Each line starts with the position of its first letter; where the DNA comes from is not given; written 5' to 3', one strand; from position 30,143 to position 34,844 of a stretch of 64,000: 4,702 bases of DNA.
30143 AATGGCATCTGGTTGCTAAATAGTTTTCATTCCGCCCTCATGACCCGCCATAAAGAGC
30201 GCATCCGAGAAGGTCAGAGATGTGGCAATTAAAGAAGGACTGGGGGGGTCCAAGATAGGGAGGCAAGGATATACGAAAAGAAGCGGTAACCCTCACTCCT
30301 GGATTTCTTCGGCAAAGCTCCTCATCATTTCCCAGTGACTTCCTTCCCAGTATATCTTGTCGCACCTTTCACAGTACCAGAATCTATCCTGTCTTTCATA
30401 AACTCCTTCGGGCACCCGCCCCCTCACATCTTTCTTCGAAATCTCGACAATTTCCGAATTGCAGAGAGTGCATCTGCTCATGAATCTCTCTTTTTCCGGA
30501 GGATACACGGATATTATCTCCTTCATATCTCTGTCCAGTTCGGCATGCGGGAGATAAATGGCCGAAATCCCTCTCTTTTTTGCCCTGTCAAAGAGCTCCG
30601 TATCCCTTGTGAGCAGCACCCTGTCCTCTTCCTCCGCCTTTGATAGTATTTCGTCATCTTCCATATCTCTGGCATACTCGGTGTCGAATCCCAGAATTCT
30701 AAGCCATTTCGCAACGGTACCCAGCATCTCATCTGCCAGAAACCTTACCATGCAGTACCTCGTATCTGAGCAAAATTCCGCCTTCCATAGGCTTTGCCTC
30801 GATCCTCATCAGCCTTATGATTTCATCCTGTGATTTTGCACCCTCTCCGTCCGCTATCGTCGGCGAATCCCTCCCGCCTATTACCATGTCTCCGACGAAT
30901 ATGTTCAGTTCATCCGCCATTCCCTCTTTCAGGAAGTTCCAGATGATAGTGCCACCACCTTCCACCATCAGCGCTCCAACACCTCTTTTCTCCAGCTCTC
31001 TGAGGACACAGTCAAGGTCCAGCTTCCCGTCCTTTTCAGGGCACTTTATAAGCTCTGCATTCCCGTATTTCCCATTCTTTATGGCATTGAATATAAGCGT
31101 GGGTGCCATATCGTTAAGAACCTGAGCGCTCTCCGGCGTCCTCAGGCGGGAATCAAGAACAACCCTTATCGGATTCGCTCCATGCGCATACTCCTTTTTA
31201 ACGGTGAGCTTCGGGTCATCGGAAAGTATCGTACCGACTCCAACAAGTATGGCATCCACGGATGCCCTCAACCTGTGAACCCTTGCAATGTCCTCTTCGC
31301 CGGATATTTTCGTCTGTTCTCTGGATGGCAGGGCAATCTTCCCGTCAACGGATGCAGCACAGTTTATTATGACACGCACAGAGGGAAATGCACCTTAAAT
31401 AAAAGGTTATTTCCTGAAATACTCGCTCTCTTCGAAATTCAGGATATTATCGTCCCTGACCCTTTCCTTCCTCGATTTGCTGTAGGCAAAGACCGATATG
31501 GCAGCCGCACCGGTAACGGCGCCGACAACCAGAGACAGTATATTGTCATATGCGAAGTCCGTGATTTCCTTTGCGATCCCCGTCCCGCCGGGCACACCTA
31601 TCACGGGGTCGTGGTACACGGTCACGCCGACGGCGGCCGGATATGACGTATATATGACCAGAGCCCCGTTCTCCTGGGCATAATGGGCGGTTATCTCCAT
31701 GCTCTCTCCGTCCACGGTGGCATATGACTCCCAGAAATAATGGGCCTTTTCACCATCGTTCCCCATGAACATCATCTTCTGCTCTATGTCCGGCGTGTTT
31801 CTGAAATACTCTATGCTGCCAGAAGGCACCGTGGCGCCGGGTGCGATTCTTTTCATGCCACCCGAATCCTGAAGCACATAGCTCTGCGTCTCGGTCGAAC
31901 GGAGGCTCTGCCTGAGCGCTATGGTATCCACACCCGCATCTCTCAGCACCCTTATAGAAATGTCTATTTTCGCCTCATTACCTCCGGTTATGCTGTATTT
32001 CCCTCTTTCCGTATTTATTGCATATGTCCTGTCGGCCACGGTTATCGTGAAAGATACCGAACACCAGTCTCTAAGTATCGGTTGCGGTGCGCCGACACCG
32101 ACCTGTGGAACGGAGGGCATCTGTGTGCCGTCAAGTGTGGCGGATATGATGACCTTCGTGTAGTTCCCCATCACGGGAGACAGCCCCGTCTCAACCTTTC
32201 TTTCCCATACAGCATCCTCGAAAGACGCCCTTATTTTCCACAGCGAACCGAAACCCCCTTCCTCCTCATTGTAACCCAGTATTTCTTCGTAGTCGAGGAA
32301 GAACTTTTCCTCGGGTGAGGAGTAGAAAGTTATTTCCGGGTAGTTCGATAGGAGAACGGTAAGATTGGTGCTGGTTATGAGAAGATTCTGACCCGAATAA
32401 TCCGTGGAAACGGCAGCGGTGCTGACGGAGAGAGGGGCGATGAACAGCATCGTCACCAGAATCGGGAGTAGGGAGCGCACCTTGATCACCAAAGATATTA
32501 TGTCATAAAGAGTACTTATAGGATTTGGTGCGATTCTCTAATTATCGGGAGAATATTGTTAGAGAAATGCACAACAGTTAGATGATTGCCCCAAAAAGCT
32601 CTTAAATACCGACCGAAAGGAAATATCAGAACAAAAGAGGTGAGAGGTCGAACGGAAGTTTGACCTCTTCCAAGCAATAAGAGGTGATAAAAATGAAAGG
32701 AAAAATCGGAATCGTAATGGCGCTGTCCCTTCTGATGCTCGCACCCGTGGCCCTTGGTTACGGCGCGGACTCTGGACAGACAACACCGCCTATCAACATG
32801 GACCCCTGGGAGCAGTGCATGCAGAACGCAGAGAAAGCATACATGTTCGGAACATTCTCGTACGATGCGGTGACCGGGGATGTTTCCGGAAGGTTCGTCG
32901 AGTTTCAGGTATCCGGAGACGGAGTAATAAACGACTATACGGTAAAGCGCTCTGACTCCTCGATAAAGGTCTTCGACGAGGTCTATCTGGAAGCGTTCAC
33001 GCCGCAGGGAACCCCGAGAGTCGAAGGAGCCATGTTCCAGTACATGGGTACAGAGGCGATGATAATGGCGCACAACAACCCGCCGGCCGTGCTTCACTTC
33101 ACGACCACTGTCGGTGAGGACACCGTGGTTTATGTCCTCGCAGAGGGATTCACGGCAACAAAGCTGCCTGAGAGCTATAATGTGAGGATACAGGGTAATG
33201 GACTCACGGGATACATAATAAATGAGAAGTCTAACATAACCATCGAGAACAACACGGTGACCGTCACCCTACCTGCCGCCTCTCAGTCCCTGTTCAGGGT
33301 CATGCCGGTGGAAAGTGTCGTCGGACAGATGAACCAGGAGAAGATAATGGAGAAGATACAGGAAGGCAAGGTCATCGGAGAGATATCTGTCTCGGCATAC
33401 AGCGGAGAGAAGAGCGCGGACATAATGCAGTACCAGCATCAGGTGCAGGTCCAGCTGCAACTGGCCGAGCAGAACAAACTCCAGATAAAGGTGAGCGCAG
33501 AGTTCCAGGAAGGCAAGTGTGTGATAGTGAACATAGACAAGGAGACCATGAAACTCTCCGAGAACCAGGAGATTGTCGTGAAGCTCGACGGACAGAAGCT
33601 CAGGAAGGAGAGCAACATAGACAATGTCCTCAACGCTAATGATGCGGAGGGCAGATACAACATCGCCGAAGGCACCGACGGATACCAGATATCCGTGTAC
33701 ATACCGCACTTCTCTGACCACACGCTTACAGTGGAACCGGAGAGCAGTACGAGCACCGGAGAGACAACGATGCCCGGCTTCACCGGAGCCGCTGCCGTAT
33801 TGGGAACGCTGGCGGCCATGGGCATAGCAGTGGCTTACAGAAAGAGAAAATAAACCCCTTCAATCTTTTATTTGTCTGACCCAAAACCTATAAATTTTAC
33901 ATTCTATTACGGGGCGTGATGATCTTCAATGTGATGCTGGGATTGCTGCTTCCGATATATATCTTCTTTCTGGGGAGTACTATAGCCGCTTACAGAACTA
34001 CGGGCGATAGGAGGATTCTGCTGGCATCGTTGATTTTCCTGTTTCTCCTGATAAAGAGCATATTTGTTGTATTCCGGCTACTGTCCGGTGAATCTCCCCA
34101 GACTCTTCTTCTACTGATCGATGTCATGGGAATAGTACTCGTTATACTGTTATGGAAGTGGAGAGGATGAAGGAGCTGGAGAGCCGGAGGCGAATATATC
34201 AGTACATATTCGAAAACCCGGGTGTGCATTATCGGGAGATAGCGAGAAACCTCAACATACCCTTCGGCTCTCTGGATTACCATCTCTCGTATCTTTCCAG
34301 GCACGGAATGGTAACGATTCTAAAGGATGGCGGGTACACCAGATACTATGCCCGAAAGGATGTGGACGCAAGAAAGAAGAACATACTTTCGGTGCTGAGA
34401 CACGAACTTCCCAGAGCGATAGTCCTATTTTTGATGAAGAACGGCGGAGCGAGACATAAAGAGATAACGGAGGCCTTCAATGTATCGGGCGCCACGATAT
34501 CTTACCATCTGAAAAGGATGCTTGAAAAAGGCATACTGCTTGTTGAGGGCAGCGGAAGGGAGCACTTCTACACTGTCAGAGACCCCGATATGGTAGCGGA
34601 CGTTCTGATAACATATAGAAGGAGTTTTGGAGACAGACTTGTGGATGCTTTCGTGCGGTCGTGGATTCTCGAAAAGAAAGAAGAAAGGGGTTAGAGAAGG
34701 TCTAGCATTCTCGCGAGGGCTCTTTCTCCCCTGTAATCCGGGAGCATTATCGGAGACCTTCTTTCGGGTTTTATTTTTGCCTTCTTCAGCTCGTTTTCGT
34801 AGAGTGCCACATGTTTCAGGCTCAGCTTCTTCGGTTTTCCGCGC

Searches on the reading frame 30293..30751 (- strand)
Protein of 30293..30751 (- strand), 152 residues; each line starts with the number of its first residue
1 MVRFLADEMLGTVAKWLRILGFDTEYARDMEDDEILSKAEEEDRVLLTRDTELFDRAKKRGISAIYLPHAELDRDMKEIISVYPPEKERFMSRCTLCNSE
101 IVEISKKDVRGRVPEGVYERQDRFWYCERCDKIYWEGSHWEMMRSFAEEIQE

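Call 78: search_protein_families(library=pfam, proteins=[window:30293-30751:-], max_evalue=0.001)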
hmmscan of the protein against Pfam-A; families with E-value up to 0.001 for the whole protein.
window:30293-30751:- (152 aa): 2 families
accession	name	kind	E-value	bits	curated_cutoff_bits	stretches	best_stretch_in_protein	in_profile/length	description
PF01927.22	Mut7-C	-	2.3e-49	167.7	23.3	1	3-145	2-144/146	Mut7-C RNAse domain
PF18480.7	DUF5615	-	4.2e-06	27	23.8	1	3-60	2-65/110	Domain of unknown function (DUF5615)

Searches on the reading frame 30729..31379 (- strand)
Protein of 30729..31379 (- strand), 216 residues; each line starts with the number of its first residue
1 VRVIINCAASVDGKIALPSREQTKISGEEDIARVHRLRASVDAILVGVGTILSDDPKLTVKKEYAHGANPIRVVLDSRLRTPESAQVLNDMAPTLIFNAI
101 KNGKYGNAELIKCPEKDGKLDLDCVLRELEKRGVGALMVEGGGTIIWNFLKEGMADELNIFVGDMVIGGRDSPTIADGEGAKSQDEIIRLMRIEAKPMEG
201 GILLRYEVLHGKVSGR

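Call 78: search_protein_families(library=pfam, proteins=[window:30729-31379:-], max_evalue=0.001)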
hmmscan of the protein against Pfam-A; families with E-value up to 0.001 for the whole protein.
window:30729-31379:- (216 aa): 1 family
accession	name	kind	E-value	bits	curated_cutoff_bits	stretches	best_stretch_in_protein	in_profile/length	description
PF01872.23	RibD_C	-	1.3e-46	159.4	24.1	1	3-190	3-183/197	RibD C-terminal domain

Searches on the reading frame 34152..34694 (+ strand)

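Call 78: search_protein_families(library=pfam, proteins=[window:34152-34694:+], max_evalue=0.001)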
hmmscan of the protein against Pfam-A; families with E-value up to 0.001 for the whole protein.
window:34152-34694:+ (180 aa): 18 families
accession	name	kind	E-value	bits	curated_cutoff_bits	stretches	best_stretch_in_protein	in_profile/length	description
PF24266.1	HTH_HVO_0163_N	-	1.5e-18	67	31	1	10-77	2-68/70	HVO_0163, N-terminal HTH domain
PF13412.12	HTH_24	-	3.6e-16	58.9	21.9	2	86-128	4-46/48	Winged helix-turn-helix DNA-binding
PF12840.13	HTH_20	-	1e-11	45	27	1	84-131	3-50/51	Helix-turn-helix domain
PF01022.26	HTH_5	-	2.1e-10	40.7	22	1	89-128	5-44/47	Bacterial regulatory protein, arsR family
PF01978.25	TrmB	-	3.7e-10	39.9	25.6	1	94-145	17-67/68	Sugar-specific transcriptional regulator TrmB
PF12802.13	MarR_2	-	5.8e-07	30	27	1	90-129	10-50/61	MarR family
PF03965.22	Penicillinase_R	-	1.2e-05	26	22.6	0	98-142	16-64/115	Penicillinase repressor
PF13518.12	HTH_28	-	2.8e-05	24.5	25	0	88-128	2-41/52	Helix-turn-helix domain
PF13601.12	HTH_34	-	7.2e-05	23.3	27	0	89-128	4-43/80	Winged helix DNA-binding domain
PF00196.25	GerE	-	0.00013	21.9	23.5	0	99-126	17-44/57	Bacterial regulatory proteins, luxR family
PF01325.25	Fe_dep_repress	-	0.00014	22.5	26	0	100-132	23-55/60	Iron dependent repressor, N-terminal DNA binding domain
PF19187.6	HTH_PafC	-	0.00015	22.1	32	0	90-128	9-47/115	PafC helix-turn-helix domain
PF13463.12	HTH_27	-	0.00016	22.3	22.2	0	95-140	14-62/68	Winged helix DNA-binding domain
PF01047.28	MarR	-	0.00019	21.7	24.6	0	94-129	12-47/59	MarR family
PF13384.12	HTH_23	-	0.00023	21.3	24.6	0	88-128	7-46/50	Homeodomain-like domain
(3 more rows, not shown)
